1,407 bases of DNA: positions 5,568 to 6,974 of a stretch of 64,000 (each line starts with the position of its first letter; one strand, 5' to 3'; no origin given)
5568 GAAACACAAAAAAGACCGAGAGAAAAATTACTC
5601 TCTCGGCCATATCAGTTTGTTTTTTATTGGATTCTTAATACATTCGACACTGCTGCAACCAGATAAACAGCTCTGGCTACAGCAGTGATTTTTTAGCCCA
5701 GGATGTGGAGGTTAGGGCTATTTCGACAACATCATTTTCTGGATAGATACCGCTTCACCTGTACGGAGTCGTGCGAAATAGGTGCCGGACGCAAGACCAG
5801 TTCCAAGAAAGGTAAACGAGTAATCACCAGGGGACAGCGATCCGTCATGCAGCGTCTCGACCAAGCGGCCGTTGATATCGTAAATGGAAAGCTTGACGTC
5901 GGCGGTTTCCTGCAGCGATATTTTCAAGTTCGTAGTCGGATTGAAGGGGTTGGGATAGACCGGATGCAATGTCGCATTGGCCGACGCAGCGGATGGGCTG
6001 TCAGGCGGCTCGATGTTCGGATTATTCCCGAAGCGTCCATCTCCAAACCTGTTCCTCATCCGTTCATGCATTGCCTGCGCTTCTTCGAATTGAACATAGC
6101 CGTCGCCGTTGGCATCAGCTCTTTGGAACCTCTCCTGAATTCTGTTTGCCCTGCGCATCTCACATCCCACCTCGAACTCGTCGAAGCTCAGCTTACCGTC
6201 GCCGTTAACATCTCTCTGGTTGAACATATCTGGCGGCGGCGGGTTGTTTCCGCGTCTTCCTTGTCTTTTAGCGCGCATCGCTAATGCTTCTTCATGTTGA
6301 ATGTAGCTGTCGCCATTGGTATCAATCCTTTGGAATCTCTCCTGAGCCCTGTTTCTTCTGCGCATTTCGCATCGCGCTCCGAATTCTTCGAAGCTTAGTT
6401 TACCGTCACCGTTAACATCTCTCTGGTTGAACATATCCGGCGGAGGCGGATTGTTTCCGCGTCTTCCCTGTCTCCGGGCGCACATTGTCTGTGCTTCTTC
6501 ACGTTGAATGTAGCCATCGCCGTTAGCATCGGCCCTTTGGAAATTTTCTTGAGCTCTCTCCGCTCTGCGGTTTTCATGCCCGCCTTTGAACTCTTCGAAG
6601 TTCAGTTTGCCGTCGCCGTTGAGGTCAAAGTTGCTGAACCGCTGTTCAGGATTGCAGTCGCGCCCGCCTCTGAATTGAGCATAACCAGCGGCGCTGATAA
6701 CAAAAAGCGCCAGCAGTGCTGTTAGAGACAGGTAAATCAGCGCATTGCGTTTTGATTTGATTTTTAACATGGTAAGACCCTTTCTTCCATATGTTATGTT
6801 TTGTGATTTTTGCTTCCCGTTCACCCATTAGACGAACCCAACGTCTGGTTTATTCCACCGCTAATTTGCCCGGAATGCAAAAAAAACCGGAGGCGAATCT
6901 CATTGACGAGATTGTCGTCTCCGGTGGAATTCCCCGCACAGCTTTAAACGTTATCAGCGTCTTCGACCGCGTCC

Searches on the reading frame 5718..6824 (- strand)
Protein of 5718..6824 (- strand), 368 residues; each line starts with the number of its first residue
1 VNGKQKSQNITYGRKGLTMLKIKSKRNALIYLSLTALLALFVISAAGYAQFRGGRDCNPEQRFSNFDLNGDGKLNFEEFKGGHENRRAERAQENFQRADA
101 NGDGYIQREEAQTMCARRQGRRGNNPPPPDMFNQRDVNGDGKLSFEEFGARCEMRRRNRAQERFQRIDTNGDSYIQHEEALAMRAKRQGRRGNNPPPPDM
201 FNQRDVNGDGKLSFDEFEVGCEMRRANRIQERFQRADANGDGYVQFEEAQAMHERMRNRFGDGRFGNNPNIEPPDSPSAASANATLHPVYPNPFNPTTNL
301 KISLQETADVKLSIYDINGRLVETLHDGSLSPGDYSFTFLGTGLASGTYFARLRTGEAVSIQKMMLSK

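Call 75: search_protein_families(library=pfam, proteins=[window:5718-6824:-], max_evalue=0.001)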
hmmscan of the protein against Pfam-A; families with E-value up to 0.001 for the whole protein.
window:5718-6824:- (368 aa): 9 families
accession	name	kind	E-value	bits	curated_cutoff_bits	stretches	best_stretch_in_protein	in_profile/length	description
PF00036.39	EF-hand_1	-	8.1e-32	106.8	25.4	3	62-80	5-23/29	EF hand domain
PF13499.12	EF-hand_7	-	8.7e-31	106.5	30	2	158-218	2-63/67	EF-hand domain pair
PF13202.12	EF-hand_5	-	1.7e-30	103.4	25.9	5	130-149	3-22/25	EF hand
PF13405.12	EF-hand_6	-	5.6e-24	82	25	0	61-81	4-24/30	EF-hand domain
PF13833.12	EF-hand_8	-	3.8e-10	39.8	28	0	63-80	31-48/54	EF-hand domain pair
PF18962.6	Por_Secre_tail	-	4.9e-10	40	27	1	289-365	1-74/75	Secretion system C-terminal sorting domain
PF00404.24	Dockerin_1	-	2.4e-09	37.7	22.9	0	168-212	3-44/57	Dockerin type I domain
PF10591.15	SPARC_Ca_bdg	-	1.5e-07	32.1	22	0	158-217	54-110/113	Secreted protein acidic and rich in cysteine Ca binding region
PF13860.13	FlgD_ig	-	1.6e-06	28.4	27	1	298-349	10-69/79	FlgD Ig-like domain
